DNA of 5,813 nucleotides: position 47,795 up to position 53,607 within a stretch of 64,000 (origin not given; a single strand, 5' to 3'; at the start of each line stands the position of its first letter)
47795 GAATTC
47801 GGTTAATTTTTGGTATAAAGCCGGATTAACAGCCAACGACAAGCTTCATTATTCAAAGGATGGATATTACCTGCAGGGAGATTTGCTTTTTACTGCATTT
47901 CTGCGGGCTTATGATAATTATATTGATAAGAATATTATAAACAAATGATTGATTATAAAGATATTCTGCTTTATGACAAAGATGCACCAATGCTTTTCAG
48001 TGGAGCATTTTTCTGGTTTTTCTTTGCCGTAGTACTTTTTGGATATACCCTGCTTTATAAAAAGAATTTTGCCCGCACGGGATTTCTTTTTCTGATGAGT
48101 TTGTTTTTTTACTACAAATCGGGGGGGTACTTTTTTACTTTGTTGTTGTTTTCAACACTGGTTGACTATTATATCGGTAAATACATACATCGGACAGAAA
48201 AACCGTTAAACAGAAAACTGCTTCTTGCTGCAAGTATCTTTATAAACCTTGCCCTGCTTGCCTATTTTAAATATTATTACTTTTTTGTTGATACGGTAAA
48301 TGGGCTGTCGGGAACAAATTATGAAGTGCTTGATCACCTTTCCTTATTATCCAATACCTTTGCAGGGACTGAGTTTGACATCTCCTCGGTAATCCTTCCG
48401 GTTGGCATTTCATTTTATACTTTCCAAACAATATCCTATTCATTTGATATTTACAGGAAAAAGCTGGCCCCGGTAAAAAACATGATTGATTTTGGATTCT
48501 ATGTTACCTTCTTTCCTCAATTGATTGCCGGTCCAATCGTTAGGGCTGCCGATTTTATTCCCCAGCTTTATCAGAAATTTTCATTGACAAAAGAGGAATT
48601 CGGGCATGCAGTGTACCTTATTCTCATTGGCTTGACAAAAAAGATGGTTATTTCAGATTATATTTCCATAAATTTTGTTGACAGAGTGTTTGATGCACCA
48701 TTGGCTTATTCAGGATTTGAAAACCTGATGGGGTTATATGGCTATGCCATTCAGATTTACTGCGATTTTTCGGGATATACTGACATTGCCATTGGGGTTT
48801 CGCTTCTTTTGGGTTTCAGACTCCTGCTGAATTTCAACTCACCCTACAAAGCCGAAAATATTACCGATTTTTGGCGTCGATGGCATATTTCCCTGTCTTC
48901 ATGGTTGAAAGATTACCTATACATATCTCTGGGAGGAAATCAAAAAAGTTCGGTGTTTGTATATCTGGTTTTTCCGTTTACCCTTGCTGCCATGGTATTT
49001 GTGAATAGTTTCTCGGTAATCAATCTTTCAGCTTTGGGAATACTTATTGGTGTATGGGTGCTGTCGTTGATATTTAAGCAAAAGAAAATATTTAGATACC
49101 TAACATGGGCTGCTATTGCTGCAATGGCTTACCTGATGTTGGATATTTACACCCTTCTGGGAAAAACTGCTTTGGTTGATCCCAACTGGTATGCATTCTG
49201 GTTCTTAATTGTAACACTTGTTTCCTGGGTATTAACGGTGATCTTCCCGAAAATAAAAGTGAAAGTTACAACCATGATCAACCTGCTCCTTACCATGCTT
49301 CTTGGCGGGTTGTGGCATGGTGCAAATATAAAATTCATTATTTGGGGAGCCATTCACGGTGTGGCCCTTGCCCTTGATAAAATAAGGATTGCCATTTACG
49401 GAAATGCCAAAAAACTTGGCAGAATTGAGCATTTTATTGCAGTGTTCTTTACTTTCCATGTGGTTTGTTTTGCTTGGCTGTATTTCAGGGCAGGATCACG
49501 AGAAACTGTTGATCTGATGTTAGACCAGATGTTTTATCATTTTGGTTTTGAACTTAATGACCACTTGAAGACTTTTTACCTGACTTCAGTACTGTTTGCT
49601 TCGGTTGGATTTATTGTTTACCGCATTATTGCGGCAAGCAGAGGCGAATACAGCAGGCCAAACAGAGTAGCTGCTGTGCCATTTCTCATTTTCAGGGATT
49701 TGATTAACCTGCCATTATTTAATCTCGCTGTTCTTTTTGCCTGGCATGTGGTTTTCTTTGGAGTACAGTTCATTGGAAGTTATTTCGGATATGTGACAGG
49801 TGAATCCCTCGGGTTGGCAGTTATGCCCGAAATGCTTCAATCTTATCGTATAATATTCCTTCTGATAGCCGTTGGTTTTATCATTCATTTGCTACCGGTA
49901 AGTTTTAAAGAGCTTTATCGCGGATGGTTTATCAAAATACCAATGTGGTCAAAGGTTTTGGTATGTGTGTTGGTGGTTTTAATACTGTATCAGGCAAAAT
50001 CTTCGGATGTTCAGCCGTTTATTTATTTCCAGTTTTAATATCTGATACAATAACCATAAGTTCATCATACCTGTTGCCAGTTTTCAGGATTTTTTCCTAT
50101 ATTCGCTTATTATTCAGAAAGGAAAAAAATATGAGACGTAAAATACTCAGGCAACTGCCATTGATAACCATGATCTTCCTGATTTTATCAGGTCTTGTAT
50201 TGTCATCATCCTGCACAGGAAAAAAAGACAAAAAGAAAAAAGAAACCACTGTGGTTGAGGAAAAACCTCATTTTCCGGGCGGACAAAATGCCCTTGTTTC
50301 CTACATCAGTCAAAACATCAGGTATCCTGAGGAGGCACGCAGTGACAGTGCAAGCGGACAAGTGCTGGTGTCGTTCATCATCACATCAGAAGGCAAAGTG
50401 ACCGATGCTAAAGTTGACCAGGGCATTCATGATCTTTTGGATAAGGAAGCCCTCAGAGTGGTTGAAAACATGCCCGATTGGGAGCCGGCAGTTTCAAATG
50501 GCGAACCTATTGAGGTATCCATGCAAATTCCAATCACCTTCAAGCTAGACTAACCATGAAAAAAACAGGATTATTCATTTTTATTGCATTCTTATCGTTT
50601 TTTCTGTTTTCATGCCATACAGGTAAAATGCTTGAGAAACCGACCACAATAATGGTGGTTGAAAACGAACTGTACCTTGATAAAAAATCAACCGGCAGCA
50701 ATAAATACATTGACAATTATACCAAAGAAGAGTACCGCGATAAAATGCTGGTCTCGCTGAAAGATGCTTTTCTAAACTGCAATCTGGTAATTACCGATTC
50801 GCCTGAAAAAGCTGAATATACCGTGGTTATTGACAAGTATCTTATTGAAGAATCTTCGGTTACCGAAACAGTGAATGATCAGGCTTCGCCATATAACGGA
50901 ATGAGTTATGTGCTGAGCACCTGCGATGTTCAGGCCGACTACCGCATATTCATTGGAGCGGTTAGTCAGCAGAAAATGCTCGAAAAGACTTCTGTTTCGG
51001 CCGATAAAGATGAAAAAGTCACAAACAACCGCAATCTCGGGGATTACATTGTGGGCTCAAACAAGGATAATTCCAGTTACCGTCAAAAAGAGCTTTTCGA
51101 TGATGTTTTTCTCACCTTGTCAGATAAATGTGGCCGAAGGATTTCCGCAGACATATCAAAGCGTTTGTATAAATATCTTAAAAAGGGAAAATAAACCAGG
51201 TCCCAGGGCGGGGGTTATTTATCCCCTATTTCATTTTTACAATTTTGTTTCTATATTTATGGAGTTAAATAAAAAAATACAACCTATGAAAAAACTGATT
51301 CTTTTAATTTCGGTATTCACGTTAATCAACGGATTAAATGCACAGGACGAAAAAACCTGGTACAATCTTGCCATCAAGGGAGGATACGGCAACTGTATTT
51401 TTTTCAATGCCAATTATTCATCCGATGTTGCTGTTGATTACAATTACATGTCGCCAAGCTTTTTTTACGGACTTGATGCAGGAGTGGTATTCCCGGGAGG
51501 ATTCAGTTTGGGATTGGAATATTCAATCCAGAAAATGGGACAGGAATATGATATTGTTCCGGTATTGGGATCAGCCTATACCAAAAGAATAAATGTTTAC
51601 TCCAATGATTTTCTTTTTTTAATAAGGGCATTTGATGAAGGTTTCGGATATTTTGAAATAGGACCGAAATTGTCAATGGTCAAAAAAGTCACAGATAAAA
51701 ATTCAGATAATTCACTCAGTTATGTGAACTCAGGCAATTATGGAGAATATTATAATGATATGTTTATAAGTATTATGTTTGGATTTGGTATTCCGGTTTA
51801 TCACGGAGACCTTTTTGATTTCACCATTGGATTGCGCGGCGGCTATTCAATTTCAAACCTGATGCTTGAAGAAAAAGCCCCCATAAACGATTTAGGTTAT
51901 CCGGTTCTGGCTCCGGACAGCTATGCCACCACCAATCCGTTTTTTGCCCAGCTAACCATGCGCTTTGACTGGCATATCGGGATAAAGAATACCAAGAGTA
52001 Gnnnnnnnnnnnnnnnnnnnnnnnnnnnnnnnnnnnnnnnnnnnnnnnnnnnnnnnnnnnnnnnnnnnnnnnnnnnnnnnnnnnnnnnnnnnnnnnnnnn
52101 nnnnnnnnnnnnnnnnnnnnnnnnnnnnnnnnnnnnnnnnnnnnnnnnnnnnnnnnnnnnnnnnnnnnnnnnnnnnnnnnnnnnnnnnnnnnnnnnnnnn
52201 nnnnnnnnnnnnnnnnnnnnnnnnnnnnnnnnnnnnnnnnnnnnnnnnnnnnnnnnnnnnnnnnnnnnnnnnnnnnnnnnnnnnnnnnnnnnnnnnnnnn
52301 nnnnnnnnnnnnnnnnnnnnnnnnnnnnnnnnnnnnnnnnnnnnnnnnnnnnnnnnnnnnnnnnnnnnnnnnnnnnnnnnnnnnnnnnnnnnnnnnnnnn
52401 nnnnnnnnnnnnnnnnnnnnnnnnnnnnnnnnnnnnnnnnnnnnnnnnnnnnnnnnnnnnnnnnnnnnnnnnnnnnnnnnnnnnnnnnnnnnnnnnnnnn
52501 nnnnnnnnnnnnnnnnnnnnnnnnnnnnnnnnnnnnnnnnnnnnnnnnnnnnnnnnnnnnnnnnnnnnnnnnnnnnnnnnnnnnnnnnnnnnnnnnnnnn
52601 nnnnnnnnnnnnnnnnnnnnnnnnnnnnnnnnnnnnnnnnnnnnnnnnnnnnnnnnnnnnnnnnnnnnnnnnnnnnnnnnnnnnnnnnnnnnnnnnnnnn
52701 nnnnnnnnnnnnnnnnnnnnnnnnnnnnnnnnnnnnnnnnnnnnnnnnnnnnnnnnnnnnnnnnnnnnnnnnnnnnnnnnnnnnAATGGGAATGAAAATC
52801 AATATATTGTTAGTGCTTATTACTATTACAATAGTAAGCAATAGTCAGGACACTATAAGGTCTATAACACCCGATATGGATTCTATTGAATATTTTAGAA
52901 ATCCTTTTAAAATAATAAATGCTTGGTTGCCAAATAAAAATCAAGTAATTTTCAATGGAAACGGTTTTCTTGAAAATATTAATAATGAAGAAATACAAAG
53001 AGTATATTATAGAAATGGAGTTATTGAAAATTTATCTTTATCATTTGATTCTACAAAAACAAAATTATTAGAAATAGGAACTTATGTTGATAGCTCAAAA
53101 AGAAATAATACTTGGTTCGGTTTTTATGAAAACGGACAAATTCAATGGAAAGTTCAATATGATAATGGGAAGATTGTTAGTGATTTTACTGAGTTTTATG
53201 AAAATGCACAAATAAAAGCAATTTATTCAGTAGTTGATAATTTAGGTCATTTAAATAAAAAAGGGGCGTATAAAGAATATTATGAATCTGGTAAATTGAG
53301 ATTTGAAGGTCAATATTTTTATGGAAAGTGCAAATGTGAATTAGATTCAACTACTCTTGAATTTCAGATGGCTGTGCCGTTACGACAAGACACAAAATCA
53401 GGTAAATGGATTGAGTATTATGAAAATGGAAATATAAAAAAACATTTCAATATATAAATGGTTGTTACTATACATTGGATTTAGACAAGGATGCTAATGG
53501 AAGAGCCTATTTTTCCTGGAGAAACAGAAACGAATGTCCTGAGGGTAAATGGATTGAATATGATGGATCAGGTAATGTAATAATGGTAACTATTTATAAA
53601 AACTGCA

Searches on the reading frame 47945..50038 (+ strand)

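Call 63: search_protein_families(library=pfam, proteins=[window:47945-50038:+], max_evalue=0.00001)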
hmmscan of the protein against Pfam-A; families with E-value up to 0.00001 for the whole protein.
window:47945-50038:+ (697 aa): 1 family
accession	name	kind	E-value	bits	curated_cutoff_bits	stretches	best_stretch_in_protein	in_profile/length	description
PF03062.24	MBOAT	-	1.4e-21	77.6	27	1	180-350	81-272/337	MBOAT, membrane-bound O-acyltransferase family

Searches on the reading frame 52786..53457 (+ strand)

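Call 63: search_protein_families(library=pfam, proteins=[window:52786-53457:+], max_evalue=0.00001)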
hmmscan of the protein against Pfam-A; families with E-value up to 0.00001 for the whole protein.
window:52786-53457:+ (223 aa): 1 family
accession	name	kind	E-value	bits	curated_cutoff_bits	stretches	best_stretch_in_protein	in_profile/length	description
PF07661.19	MORN_2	-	1.4e-11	43.7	29.6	0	160-177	3-20/22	MORN repeat variant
